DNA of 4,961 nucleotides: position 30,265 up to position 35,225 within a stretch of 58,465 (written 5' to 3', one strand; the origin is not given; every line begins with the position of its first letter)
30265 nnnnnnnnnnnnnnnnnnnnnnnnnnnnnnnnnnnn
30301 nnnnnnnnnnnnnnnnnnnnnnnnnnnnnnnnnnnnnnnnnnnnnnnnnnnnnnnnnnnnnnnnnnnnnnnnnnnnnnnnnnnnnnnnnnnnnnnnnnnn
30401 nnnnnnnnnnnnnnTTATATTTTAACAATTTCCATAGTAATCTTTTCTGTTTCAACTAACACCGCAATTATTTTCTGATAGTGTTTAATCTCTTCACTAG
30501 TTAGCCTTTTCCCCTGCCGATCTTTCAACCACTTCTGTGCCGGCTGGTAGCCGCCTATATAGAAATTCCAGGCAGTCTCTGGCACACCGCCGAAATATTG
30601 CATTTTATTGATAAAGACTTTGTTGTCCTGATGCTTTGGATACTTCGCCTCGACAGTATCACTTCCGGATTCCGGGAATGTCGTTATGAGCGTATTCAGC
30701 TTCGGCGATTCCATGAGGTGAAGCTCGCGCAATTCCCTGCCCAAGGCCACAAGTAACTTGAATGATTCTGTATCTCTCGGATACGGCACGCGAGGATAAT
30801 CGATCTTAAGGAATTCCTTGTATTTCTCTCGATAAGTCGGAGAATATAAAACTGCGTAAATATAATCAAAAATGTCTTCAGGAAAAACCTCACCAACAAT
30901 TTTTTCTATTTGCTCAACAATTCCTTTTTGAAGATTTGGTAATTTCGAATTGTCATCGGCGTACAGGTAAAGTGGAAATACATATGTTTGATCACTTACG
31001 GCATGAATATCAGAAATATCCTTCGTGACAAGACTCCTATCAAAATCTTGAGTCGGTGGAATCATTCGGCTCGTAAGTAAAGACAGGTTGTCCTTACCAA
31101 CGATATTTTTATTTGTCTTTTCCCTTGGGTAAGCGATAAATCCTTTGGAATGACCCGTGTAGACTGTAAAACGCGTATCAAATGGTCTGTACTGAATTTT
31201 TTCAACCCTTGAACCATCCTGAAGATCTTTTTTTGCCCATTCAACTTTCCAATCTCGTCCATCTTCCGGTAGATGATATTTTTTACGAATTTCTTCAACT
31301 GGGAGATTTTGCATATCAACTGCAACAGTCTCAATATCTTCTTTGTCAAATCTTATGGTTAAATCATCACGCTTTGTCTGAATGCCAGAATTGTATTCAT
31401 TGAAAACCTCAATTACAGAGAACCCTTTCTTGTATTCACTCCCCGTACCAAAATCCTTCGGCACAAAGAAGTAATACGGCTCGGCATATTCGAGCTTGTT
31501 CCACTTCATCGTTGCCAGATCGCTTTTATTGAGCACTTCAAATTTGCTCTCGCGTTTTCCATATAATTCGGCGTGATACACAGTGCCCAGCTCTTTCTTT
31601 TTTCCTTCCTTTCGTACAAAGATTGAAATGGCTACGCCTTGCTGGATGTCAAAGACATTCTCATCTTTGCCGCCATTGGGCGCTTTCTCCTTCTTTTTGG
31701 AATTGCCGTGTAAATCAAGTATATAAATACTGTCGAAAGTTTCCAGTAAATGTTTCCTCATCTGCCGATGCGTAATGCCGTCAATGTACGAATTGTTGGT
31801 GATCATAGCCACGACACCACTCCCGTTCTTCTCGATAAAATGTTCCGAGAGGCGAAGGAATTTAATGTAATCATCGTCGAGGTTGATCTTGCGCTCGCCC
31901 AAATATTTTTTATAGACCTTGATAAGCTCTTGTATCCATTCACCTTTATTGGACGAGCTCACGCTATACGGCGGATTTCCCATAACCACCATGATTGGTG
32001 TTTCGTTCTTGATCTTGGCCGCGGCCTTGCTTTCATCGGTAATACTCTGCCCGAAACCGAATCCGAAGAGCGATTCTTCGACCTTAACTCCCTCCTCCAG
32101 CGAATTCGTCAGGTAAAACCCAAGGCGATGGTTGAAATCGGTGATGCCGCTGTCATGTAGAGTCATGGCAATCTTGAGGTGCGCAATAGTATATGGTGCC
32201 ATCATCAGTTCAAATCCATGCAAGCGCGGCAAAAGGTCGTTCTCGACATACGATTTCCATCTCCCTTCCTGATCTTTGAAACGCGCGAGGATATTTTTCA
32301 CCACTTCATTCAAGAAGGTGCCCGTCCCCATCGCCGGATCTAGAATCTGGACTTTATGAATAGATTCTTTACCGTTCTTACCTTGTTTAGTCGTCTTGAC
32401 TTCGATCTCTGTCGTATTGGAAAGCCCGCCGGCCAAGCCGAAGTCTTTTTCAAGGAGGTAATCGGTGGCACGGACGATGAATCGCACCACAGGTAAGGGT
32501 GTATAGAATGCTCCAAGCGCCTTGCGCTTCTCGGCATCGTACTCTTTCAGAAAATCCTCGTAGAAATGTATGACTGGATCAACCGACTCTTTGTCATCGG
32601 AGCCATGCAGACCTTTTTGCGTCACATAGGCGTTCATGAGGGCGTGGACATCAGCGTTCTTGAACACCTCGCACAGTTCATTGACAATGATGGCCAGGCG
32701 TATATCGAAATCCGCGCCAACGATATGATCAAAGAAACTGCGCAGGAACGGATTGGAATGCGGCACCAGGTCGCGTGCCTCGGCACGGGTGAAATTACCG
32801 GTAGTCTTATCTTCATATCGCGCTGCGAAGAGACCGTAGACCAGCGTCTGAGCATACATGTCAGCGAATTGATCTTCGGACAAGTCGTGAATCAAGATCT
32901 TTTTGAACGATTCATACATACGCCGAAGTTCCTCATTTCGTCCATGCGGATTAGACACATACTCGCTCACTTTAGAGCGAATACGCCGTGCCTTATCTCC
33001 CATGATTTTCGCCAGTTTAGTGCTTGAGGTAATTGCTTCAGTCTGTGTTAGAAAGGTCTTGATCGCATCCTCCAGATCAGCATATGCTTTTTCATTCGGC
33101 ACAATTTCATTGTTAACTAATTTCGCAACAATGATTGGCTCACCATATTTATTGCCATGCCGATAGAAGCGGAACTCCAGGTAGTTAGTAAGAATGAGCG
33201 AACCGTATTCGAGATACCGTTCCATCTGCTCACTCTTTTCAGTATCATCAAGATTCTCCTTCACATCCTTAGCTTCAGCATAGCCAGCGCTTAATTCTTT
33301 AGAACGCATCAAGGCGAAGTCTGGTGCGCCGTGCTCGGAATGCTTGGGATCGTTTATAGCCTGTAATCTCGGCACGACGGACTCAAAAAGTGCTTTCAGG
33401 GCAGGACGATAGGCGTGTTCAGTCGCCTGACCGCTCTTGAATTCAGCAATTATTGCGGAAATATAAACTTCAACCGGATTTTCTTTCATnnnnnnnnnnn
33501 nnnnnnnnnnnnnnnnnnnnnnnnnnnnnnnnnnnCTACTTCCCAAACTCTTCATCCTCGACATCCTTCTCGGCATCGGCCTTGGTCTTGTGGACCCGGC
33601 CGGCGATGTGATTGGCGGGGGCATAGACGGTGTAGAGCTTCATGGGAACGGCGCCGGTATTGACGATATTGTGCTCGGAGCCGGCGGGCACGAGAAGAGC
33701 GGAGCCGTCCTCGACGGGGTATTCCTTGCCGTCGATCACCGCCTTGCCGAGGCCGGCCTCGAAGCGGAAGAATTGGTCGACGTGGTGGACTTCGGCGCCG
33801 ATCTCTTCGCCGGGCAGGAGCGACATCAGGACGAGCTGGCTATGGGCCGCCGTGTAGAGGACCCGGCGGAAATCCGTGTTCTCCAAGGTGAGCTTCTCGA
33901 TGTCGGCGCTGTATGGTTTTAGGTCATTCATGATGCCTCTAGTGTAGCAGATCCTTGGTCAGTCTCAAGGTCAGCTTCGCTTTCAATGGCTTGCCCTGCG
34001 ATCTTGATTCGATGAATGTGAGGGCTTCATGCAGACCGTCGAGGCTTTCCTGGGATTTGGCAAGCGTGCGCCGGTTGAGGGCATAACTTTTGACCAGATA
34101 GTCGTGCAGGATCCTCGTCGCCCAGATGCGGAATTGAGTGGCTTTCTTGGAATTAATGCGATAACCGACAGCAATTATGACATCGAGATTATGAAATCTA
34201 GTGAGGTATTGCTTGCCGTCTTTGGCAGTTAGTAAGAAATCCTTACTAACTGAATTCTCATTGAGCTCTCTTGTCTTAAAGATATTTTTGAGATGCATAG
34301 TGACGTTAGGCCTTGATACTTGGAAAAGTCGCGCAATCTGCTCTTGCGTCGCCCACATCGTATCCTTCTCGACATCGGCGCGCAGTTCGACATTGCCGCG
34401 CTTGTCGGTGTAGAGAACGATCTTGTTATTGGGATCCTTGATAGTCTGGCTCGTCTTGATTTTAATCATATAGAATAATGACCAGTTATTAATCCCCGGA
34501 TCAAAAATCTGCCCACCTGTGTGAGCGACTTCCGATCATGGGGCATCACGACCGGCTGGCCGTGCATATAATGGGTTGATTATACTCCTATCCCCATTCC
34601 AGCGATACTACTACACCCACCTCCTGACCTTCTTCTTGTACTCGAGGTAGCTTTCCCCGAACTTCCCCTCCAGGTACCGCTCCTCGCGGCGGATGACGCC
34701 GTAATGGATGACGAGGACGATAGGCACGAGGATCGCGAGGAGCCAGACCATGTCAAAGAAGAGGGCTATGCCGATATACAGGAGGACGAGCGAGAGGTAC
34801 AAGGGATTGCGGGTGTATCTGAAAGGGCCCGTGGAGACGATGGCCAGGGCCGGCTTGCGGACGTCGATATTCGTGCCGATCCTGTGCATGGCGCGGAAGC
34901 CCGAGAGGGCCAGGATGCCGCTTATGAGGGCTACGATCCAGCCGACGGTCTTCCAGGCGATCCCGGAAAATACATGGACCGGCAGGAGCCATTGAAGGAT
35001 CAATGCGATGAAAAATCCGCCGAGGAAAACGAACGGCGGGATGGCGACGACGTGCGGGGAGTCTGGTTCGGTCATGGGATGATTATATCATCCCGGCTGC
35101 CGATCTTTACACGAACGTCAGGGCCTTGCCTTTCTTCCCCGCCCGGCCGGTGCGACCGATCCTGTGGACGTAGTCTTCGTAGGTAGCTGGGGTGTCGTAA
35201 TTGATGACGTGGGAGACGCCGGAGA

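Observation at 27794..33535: AT-rich, translationally coupled three-gene restriction/modification-like operon in a GC-rich backbone: candidate composite defence system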

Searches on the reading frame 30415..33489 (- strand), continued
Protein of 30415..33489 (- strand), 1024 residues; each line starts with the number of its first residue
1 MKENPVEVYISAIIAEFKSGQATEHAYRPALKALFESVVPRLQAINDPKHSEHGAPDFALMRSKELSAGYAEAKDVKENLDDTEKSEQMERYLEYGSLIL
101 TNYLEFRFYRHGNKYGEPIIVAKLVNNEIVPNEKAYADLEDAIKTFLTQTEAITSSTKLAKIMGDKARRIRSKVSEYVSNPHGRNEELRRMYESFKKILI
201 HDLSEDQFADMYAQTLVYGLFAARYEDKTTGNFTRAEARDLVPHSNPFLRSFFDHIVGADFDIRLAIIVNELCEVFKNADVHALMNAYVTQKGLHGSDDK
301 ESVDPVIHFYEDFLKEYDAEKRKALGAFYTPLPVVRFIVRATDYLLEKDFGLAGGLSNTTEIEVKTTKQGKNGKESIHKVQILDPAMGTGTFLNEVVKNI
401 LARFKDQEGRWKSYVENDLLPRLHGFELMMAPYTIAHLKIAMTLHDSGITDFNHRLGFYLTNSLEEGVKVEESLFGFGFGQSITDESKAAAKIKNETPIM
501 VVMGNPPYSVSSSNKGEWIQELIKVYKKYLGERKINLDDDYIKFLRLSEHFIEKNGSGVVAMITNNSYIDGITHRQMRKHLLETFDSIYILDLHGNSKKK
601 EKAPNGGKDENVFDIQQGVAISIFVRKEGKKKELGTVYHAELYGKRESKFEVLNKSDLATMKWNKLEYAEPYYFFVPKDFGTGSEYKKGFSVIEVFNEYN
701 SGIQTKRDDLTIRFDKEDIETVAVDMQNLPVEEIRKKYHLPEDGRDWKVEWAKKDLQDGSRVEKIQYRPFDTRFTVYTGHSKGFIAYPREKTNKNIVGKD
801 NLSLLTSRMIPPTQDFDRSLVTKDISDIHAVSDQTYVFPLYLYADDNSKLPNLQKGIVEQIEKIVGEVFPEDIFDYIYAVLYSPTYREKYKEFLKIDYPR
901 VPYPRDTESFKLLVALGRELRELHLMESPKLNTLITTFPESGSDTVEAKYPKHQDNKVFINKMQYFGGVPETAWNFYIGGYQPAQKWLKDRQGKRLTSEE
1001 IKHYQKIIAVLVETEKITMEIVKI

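Call 55: find_encoding_contigs(protein=P0125, flank=5000, max_places=1)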
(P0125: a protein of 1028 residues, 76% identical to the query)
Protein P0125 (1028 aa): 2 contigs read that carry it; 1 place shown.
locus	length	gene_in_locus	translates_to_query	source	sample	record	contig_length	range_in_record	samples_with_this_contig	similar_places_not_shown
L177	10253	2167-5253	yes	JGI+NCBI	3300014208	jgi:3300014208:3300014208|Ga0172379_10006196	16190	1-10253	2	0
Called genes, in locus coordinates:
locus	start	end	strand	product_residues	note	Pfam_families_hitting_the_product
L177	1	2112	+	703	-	PF00004:AAA, PF13173:AAA_14 (faint), PF17871:AAA_lid_9, PF00158:Sigma54_activat (weak), PF00004:AAA, PF07724:AAA_2, PF07728:AAA_5, PF10431:ClpB_D2-small, +2 more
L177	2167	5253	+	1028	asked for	PF02384:N6_Mtase, PF20473:MmeI_Mtase, PF07669:Eco57I, PF18135:Type_ISP_C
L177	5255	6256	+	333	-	-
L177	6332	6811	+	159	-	-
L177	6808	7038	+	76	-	-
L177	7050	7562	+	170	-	PF01850:PIN (weak)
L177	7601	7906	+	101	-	-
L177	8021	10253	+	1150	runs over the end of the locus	PF04851:ResIII (weak), PF00176:SNF2-rel_dom, PF00271:Helicase_C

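Call 56: find_encoding_contigs(protein=P0128, flank=5000, max_places=1)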
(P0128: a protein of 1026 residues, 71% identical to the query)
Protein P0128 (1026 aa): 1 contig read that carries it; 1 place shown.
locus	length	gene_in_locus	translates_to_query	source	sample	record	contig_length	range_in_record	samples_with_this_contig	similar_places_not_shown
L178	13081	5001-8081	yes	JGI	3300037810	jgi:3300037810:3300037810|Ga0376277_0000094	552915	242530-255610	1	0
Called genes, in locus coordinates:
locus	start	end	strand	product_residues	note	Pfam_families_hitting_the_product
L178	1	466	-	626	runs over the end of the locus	PF00009:GTP_EFTU, PF01926:MMR_HSR1 (weak), PF03144:GTP_EFTU_D2, PF22042:EF-G_D2, PF00679:EFG_C, PF21018:BipA_C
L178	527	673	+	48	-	-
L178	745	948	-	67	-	-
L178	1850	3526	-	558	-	-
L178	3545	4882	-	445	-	PF00239:Resolvase, PF07508:Recombinase, PF13408:Zn_ribbon_recom (weak)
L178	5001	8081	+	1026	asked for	PF02384:N6_Mtase, PF20473:MmeI_Mtase, PF07669:Eco57I, PF18135:Type_ISP_C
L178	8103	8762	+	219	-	-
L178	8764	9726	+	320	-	-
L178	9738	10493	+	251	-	PF12705:PDDEXK_1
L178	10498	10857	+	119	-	PF11680:DUF3276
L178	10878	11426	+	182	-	-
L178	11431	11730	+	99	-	-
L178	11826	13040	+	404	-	PF13505:OMP_b-brl (faint), PF03349:Toluene_X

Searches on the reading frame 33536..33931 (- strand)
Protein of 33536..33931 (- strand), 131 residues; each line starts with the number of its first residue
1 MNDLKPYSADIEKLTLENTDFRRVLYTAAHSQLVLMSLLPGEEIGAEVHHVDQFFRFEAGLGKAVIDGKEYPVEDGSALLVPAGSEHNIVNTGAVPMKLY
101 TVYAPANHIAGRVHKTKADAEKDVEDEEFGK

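Call 79: search_protein_families(library=pfam, proteins=[window:33536-33931:-], max_evalue=0.001)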
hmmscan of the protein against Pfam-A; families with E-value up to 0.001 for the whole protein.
window:33536-33931:- (131 aa): 3 families
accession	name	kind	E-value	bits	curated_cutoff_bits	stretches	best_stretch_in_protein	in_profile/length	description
PF07883.17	Cupin_2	-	7.4e-15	54.9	27.2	1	35-103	2-70/70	Cupin domain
PF02311.25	AraC_binding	-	0.0001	22.4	21.1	1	57-109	29-81/135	AraC-like ligand binding domain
PF01050.24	MannoseP_isomer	-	0.00082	20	23.6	0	32-102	29-100/116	Mannose-6-phosphate isomerase C-terminal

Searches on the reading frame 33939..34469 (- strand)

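Call 42: search_protein_families(library=pfam, proteins=[window:33939-34469:-], max_evalue=0.001)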
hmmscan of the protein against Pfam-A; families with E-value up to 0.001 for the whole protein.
window:33939-34469:- (176 aa): 1 family
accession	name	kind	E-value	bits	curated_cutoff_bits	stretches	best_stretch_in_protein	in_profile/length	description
PF13310.11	Virulence_RhuM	-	1.6e-21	77.2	33.7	1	73-152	1-83/252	Virulence protein RhuM family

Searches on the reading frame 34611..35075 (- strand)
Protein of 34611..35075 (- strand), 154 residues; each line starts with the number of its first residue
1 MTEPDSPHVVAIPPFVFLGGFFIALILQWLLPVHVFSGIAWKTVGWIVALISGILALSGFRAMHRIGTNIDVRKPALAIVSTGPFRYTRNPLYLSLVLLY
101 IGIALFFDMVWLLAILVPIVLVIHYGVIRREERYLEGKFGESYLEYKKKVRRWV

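Call 42: search_protein_families(library=pfam, proteins=[window:34611-35075:-], max_evalue=0.001)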
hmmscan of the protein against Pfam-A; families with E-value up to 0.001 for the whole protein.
window:34611-35075:- (154 aa): 3 families
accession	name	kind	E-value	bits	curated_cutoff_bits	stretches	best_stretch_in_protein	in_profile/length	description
PF04191.18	PEMT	-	3.8e-15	56.6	25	1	43-141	4-104/105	Phospholipid methyltransferase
PF04140.19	ICMT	-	9.7e-07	29.6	24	1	66-135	19-93/95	Isoprenylcysteine carboxyl methyltransferase (ICMT) family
PF06966.17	DUF1295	-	7.3e-05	22.8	20.4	1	40-150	119-235/235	Protein of unknown function (DUF1295)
